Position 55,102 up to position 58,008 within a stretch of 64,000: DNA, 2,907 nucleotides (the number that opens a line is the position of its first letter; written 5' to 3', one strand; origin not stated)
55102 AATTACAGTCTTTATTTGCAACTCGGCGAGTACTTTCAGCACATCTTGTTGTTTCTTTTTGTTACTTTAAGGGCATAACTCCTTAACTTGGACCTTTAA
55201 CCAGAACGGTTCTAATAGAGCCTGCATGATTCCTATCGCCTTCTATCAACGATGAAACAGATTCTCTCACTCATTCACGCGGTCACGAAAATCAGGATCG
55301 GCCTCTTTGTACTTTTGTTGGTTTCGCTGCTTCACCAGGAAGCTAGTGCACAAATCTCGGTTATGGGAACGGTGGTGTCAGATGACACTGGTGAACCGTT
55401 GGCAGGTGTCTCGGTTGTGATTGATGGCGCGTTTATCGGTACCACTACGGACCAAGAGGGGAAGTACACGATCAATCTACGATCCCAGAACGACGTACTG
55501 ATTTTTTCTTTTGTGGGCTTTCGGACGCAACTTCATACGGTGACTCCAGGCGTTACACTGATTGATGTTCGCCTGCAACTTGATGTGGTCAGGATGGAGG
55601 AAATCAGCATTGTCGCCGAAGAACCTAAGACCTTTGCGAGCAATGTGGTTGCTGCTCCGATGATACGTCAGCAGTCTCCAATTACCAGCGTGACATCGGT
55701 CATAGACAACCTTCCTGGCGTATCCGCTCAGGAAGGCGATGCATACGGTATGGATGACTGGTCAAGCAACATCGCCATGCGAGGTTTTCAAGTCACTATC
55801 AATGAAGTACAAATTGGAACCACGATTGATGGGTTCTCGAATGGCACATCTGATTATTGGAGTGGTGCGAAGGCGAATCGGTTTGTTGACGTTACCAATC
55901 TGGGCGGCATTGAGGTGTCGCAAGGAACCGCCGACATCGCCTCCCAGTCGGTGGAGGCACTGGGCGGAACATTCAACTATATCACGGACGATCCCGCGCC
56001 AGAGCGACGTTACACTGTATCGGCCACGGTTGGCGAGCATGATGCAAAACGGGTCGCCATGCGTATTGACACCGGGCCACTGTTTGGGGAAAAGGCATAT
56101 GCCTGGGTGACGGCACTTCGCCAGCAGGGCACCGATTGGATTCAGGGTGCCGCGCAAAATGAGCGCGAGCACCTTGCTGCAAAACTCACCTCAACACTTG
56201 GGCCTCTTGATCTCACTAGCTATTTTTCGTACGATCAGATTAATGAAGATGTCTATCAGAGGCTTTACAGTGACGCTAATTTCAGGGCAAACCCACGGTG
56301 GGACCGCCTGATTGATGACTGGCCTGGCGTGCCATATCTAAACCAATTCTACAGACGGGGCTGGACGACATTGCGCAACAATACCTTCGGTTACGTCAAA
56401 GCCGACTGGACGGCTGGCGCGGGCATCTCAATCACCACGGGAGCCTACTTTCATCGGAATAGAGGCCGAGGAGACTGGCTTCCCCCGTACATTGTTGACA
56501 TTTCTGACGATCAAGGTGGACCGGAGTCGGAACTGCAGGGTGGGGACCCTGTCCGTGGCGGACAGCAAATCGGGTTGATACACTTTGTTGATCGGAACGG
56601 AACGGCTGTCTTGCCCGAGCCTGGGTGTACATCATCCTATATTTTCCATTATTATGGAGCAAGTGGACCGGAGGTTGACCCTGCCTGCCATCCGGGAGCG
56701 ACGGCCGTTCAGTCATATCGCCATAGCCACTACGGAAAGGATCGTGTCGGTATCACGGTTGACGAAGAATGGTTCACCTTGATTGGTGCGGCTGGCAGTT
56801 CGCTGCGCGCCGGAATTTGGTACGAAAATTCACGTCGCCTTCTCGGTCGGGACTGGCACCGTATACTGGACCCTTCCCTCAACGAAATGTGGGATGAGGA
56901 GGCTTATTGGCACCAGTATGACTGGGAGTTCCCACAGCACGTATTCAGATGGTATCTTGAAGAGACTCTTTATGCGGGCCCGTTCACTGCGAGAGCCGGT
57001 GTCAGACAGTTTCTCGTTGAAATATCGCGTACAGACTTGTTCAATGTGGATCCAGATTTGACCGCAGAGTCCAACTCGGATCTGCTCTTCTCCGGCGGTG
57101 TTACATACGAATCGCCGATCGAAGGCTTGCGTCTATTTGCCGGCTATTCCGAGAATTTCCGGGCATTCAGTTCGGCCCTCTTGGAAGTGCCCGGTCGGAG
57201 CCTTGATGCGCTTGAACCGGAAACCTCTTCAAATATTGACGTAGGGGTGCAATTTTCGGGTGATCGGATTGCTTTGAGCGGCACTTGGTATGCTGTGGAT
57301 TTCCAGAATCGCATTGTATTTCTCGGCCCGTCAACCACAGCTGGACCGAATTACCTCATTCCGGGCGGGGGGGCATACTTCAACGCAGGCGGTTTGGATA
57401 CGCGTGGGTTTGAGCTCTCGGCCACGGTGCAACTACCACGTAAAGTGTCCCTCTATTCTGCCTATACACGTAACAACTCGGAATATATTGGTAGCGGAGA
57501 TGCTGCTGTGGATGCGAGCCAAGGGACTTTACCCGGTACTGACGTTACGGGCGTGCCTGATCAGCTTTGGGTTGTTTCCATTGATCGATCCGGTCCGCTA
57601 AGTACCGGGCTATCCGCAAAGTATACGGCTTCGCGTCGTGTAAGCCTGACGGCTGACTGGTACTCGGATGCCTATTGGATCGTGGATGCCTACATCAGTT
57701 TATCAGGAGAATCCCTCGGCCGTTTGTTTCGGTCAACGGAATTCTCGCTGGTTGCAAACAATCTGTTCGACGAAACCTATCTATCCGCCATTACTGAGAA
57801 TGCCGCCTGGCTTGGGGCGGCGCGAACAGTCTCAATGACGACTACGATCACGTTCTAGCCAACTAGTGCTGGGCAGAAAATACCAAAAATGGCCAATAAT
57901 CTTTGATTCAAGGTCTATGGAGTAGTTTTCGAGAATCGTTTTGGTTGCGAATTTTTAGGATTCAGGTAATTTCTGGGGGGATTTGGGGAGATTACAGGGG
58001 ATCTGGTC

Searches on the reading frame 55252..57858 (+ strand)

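Call 56: search_protein_families(library=pfam, proteins=[window:55252-57858:+], max_evalue=0.0001)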
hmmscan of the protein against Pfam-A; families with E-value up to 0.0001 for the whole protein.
window:55252-57858:+ (868 aa): 4 families
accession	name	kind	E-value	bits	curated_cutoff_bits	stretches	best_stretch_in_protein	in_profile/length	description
PF00593.30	TonB_dep_Rec_b-barrel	-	1.3e-22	81.7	27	1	324-838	8-436/436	TonB dependent receptor-like, beta-barrel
PF13715.12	CarbopepD_reg_2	-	2.7e-16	59.8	32.2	1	38-118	2-86/88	CarboxypepD_reg-like domain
PF13620.12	CarboxypepD_reg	-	1.3e-10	41.9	32.3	1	37-106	2-79/82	Carboxypeptidase regulatory-like domain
PF07715.20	Plug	-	1.5e-08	35.5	23.9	1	129-239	8-106/107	TonB-dependent Receptor Plug Domain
